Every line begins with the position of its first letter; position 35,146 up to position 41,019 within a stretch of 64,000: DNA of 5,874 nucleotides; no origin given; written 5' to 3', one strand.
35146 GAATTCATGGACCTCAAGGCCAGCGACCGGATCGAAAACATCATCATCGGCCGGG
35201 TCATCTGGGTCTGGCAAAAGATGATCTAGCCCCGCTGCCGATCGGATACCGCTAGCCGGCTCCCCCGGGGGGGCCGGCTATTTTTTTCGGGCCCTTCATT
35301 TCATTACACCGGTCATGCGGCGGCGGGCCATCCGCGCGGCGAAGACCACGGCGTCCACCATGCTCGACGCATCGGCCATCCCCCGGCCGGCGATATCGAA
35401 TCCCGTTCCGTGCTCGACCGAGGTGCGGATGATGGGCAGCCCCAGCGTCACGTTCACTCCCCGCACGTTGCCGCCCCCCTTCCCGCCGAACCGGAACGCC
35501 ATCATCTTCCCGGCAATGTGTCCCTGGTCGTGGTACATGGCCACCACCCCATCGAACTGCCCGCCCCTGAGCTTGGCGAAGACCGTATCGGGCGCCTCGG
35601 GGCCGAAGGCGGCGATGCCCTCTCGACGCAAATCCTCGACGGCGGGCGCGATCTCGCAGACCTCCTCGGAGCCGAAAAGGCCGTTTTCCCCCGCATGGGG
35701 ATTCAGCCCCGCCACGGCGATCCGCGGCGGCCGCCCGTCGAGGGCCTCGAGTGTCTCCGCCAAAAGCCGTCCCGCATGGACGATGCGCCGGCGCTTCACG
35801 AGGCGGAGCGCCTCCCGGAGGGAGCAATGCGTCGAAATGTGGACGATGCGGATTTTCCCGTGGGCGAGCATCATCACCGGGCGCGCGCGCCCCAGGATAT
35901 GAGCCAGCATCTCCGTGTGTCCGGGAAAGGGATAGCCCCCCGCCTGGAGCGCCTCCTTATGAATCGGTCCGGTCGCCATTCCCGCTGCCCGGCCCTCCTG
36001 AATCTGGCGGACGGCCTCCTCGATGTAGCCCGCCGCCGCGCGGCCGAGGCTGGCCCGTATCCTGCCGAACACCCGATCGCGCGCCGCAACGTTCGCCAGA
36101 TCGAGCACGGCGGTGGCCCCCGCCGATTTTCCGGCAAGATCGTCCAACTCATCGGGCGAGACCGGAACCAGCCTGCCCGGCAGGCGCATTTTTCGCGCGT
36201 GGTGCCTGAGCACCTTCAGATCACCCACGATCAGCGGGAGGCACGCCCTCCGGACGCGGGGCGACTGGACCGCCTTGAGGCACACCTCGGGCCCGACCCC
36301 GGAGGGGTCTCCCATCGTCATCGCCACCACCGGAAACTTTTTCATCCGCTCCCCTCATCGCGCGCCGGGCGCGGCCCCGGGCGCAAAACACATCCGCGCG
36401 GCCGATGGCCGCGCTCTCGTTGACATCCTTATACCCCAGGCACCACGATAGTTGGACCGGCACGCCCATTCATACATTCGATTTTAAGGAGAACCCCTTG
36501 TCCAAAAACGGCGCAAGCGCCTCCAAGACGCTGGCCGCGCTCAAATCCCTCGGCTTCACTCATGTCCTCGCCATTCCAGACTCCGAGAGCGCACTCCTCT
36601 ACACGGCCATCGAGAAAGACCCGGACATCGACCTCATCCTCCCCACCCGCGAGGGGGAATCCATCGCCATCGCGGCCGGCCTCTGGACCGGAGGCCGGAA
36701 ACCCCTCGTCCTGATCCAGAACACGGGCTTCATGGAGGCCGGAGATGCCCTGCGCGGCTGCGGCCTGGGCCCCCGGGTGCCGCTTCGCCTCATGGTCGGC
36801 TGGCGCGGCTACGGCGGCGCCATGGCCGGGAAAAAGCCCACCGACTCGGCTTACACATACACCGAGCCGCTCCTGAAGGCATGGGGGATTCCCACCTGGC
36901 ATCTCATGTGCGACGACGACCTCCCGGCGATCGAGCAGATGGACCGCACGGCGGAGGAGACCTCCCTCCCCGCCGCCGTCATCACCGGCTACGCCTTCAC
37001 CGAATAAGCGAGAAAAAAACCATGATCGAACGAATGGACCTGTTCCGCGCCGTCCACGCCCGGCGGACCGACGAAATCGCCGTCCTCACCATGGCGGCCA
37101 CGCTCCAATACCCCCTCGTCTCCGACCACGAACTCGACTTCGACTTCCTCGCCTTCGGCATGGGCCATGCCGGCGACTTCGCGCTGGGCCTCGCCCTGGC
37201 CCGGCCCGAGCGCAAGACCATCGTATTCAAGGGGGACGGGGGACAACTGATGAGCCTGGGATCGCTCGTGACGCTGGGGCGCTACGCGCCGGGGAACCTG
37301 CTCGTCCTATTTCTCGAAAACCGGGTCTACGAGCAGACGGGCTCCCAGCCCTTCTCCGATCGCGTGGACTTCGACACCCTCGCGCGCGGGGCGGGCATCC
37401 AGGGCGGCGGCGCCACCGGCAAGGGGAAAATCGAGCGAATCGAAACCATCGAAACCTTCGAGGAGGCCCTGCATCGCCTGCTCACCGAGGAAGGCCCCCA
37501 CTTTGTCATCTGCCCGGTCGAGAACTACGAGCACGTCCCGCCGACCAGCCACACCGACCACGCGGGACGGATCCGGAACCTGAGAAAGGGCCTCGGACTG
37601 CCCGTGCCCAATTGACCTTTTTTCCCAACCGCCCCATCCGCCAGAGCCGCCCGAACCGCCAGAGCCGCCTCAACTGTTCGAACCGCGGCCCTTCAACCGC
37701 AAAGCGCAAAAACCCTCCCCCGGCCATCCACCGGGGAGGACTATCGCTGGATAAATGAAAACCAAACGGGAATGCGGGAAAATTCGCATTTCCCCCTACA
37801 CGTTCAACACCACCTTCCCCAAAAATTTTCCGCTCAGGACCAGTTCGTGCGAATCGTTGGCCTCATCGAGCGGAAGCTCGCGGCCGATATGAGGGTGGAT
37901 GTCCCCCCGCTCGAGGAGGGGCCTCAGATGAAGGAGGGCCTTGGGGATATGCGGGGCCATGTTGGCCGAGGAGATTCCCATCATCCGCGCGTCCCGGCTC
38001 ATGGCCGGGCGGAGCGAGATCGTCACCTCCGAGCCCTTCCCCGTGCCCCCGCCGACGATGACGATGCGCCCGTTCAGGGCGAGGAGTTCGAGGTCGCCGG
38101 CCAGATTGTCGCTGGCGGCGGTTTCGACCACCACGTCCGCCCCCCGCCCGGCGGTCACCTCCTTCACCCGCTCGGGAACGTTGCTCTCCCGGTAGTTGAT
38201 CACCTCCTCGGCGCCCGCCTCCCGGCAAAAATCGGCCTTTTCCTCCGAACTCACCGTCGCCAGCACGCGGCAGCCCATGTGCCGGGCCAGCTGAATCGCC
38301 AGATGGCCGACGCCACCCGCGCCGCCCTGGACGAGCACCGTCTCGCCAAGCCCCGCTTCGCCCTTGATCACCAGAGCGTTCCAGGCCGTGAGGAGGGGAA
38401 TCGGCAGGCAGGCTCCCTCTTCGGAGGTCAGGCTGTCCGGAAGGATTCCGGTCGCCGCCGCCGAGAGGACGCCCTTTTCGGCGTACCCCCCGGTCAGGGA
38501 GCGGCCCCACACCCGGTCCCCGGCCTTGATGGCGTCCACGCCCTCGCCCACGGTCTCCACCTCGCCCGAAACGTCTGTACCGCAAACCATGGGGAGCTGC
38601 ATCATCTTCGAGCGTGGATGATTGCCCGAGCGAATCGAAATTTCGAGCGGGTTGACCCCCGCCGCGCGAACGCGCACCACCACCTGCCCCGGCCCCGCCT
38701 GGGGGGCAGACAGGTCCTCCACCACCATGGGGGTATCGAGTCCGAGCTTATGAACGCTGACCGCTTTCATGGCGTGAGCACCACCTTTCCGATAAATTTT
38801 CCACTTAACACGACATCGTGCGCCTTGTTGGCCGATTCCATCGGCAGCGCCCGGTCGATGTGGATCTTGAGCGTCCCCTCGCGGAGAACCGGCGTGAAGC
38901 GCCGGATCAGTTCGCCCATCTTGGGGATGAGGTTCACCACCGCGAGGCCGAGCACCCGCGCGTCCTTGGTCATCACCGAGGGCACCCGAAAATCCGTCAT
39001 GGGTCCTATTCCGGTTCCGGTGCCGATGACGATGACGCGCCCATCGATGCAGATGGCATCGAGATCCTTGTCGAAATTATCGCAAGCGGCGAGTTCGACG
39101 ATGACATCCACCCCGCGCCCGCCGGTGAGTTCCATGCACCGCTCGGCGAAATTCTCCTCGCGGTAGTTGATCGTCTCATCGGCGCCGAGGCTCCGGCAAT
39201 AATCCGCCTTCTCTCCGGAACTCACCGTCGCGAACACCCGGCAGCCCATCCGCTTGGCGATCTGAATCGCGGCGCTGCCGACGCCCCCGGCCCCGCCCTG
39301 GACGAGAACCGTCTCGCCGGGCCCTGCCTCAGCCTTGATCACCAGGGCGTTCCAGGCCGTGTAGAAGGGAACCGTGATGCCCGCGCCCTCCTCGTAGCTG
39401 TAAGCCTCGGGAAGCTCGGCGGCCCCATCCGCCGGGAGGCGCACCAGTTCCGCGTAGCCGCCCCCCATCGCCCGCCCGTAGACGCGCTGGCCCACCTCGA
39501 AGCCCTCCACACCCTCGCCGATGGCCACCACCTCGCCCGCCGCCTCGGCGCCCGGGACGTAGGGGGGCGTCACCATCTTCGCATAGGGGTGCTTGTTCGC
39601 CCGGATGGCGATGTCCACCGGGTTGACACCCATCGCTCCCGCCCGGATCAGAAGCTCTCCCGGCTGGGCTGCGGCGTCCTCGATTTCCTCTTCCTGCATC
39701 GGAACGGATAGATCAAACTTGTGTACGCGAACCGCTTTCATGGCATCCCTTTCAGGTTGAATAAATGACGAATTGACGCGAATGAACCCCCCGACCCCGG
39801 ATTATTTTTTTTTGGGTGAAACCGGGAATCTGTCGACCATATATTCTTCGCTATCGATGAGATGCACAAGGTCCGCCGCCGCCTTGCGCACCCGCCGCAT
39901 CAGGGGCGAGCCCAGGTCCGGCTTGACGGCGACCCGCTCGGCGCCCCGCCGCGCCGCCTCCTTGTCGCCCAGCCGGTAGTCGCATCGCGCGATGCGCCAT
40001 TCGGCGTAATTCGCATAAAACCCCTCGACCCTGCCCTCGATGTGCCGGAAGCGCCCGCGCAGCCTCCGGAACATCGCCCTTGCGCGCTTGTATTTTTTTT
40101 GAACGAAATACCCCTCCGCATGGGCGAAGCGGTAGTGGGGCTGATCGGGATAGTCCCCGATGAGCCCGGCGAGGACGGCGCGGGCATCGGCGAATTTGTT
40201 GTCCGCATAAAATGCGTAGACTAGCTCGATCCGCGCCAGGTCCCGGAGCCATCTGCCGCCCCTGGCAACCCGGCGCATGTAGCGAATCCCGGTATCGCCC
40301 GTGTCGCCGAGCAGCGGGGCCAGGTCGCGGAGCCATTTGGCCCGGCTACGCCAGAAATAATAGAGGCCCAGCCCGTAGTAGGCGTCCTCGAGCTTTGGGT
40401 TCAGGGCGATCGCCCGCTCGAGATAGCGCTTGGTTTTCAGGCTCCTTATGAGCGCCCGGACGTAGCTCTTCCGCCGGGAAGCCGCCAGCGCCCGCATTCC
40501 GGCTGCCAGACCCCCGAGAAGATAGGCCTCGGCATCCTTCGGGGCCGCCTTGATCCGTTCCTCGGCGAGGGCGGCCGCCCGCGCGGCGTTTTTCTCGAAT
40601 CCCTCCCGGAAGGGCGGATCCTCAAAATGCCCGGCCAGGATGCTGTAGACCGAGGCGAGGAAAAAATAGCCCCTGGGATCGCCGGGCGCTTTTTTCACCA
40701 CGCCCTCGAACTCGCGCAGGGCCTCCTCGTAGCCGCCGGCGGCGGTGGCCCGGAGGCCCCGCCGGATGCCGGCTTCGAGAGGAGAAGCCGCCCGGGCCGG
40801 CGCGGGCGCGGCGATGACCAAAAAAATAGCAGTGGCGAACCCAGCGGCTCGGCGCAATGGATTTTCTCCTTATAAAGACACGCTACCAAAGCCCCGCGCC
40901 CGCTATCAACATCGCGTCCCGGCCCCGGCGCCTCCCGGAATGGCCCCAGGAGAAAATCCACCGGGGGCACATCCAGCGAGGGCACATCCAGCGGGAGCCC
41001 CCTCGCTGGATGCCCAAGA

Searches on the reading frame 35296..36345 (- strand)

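Call 63: search_protein_families(library=pfam, proteins=[window:35296-36345:-])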
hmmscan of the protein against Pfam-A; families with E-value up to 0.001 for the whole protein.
window:35296-36345:- (349 aa): 1 family
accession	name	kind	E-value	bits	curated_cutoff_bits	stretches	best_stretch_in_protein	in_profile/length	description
PF04166.17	PdxA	-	1.5e-95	320.3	27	1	34-336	2-286/286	Pyridoxal phosphate biosynthetic protein PdxA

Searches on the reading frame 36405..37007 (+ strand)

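Call 63: search_protein_families(library=pfam, proteins=[window:36405-37007:+])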
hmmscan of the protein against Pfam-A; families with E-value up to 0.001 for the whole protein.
window:36405-37007:+ (200 aa): 1 family
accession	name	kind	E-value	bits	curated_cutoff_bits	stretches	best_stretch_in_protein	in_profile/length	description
PF02776.23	TPP_enzyme_N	-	8.7e-06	25.9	26.8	1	43-137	8-103/119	Thiamine pyrophosphate enzyme, N-terminal TPP binding domain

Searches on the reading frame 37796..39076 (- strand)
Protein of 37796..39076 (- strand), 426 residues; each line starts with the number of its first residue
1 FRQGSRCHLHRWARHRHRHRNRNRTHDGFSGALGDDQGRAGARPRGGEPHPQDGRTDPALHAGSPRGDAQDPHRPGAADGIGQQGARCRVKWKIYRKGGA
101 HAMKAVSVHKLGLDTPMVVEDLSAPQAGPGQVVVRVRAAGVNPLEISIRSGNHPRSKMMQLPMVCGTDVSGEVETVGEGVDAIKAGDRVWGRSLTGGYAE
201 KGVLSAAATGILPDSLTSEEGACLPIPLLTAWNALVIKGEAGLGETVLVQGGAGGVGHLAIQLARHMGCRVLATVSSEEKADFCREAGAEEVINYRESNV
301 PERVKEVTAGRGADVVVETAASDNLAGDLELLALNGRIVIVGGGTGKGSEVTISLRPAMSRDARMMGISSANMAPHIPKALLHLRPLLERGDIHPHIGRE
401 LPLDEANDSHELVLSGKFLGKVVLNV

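Call 16: search_protein_families(library=pfam, proteins=[window:37796-39076:-])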
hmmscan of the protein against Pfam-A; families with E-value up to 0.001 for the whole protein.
window:37796-39076:- (426 aa): 3 families
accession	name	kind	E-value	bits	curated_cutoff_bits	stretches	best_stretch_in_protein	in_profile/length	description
PF00107.32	ADH_zinc_N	-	1.4e-29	103.1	31.8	1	255-374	1-117/129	Zinc-binding dehydrogenase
PF13602.12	ADH_zinc_N_2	-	1e-17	65.7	27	1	288-424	2-134/134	Zinc-binding dehydrogenase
PF08240.17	ADH_N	-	1.6e-15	57.7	23.5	1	128-193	1-64/104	Alcohol dehydrogenase GroES-like domain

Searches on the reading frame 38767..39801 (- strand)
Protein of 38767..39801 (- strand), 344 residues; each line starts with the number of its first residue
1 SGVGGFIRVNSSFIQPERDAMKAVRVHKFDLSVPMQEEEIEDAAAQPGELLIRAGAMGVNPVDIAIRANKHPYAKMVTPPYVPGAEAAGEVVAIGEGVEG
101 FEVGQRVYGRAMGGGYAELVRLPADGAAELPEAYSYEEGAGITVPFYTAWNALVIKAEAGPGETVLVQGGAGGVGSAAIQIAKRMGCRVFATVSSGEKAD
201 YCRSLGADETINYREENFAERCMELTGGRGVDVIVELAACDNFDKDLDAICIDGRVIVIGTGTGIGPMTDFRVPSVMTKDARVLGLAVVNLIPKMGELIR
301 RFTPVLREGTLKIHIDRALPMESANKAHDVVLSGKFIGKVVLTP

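Call 16: search_protein_families(library=pfam, proteins=[window:38767-39801:-])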
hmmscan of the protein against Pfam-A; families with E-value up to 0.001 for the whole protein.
window:38767-39801:- (344 aa): 4 families
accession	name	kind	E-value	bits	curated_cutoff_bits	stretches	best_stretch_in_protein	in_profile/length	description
PF00107.32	ADH_zinc_N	-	2.2e-28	99.2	31.8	1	173-300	1-125/129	Zinc-binding dehydrogenase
PF13602.12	ADH_zinc_N_2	-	5.7e-20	73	27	1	205-342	1-134/134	Zinc-binding dehydrogenase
PF08240.17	ADH_N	-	6.1e-17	62.2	23.5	1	46-132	1-104/104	Alcohol dehydrogenase GroES-like domain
PF01262.27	AlaDh_PNT_C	-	0.00071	19.5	23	1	165-223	31-91/214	Alanine dehydrogenase/PNT, C-terminal domain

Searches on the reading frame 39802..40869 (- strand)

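Call 16: search_protein_families(library=pfam, proteins=[window:39802-40869:-])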
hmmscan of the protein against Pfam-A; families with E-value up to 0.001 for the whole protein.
window:39802-40869:- (355 aa): 6 families
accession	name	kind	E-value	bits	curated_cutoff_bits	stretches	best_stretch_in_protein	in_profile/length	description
PF13428.12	TPR_14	-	9.5e-09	35.5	23.5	0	37-73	7-43/44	Tetratricopeptide repeat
PF14559.12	TPR_19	-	1.1e-08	35.7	25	0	222-273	3-54/68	Tetratricopeptide repeat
PF13432.12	TPR_16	-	1.3e-06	29.1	32.7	1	216-271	3-58/65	Tetratricopeptide repeat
PF13174.12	TPR_6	-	2.1e-06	28.4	26.3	0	288-313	1-26/33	Tetratricopeptide repeat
PF13431.12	TPR_17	-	7.3e-05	23.2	24.4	0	150-171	2-23/34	Tetratricopeptide repeat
PF13414.12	TPR_11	-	0.00021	21.4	26.8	0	151-171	18-38/42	TPR repeat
